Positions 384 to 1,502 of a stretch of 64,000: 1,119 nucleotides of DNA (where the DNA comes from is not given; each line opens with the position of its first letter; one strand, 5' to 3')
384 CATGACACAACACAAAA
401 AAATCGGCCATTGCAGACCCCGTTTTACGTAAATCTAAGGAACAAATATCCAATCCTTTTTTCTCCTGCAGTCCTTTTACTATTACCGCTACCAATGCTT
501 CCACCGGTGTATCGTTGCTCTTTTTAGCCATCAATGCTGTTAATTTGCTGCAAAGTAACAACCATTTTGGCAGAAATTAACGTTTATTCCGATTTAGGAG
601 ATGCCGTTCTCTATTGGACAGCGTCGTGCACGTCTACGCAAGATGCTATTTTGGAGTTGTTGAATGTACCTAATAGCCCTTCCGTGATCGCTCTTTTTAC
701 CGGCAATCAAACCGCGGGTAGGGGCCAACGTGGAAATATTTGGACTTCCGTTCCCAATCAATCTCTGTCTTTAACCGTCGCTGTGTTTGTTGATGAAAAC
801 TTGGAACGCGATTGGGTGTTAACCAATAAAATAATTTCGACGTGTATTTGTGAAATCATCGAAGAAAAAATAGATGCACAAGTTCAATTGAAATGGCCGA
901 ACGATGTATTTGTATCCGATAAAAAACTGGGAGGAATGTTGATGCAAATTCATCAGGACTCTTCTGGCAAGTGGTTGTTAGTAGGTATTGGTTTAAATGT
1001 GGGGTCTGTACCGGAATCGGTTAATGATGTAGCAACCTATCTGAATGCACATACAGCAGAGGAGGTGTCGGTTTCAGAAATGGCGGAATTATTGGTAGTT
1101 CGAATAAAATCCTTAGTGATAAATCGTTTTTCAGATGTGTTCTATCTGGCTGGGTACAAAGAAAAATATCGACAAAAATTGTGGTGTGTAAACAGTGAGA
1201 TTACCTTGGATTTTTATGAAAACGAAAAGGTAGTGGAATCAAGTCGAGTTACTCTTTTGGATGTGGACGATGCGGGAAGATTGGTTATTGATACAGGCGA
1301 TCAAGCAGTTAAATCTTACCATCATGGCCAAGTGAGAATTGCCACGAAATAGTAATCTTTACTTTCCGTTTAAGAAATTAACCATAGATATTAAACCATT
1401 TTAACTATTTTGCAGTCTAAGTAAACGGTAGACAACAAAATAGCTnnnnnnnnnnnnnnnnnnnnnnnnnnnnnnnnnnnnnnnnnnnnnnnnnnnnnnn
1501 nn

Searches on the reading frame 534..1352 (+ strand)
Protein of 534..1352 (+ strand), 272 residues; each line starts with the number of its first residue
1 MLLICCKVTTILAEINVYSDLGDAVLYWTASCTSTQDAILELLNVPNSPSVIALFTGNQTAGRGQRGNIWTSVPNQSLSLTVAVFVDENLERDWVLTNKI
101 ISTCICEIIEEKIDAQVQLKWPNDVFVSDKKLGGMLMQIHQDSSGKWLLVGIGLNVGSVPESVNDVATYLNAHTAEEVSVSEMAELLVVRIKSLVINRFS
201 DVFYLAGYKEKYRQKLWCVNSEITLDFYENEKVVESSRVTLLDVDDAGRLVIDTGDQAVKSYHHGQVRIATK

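Call 33: search_protein_families(library=pfam, proteins=[window:534-1352:+], max_evalue=0.00001)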
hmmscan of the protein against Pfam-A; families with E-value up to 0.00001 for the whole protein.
window:534-1352:+ (272 aa): 1 family
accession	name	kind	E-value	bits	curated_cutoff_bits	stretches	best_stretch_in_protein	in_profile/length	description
PF03099.24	BPL_LplA_LipB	-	1.1e-14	54.9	21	1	31-155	4-133/133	Biotin/lipoate A/B protein ligase family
